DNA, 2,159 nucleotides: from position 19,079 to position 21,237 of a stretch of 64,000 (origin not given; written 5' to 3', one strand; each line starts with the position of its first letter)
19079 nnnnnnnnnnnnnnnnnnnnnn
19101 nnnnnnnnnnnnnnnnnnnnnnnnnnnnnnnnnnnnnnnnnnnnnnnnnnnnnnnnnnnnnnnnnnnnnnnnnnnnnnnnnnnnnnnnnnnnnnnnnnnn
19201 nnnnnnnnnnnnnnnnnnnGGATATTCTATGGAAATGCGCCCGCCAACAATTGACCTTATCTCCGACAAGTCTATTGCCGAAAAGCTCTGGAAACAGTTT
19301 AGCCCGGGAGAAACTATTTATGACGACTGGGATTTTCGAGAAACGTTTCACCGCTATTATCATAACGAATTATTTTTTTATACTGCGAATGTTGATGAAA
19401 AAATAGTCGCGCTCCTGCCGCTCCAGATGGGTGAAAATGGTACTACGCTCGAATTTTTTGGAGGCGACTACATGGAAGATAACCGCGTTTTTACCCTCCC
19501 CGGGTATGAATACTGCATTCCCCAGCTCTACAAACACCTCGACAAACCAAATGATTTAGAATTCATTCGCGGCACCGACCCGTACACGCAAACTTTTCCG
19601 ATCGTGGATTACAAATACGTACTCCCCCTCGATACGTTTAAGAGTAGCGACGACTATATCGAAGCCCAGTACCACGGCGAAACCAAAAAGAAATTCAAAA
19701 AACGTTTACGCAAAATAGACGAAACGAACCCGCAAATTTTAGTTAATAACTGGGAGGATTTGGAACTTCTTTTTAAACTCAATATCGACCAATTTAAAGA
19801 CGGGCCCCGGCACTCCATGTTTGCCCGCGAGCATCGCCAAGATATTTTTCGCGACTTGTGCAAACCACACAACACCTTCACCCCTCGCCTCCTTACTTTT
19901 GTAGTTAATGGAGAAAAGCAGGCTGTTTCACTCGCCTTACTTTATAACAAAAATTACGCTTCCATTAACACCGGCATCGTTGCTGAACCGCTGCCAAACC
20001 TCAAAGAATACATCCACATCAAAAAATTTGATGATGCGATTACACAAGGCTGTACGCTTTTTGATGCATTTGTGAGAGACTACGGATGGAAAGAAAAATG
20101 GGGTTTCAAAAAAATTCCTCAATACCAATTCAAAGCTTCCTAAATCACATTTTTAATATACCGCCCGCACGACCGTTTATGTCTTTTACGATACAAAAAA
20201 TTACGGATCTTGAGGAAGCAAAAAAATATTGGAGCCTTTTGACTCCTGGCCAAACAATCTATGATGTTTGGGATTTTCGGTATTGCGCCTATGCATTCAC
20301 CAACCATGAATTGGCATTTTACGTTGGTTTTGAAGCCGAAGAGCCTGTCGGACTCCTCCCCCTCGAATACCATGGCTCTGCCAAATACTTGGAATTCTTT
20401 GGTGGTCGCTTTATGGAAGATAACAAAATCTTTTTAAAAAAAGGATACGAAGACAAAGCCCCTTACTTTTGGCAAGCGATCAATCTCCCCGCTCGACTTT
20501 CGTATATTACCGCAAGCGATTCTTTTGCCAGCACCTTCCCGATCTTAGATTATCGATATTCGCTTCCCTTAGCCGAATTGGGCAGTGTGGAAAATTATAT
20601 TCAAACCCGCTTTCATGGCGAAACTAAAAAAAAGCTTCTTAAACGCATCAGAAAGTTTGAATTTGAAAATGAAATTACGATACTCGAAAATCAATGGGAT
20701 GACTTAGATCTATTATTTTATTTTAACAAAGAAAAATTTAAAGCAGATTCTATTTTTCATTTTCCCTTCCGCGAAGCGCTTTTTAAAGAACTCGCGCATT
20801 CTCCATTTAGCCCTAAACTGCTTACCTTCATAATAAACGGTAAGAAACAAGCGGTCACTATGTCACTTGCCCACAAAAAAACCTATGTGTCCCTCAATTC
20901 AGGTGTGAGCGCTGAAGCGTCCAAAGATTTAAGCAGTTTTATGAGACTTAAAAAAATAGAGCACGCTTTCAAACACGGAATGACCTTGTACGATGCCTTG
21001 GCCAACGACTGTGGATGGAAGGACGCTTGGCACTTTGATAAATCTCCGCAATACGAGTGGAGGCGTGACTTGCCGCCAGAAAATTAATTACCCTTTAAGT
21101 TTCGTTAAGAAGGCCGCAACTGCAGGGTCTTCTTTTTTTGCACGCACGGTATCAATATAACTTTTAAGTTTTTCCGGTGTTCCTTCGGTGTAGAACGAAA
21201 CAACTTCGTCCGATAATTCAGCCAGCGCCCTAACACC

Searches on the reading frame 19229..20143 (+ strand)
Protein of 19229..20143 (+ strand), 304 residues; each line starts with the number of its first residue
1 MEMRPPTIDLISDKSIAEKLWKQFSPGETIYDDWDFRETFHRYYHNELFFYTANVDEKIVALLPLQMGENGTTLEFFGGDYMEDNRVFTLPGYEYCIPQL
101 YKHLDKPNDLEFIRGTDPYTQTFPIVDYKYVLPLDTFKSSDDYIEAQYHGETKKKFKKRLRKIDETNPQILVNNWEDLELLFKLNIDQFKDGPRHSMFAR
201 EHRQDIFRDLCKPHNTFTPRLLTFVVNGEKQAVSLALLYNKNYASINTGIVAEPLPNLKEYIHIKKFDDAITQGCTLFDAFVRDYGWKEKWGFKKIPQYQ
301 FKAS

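Call 72: search_protein_families(library=pfam, proteins=[window:19229-20143:+], max_evalue=0.001)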
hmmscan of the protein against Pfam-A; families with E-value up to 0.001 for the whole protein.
window:19229-20143:+ (304 aa): 1 family
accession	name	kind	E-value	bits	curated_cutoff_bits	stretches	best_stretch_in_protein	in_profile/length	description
PF13480.13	Acetyltransf_6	-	1.3e-08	35.6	22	1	152-289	3-143/143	Acetyltransferase (GNAT) domain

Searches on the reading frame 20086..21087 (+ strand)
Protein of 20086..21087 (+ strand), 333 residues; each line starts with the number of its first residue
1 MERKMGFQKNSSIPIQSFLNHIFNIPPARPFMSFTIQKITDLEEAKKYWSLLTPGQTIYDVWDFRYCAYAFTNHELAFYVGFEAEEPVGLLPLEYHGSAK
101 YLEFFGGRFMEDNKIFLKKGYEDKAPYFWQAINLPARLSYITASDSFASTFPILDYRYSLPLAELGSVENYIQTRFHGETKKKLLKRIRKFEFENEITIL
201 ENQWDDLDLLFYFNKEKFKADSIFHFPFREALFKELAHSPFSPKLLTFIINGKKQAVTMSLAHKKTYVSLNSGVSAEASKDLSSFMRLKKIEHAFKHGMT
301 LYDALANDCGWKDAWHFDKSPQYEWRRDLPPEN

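Call 72: search_protein_families(library=pfam, proteins=[window:20086-21087:+], max_evalue=0.001)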
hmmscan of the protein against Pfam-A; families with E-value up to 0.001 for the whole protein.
window:20086-21087:+ (333 aa): 1 family
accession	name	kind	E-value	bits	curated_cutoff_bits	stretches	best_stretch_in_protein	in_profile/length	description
PF13480.13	Acetyltransf_6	-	5.5e-09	36.8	22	1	180-312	3-142/143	Acetyltransferase (GNAT) domain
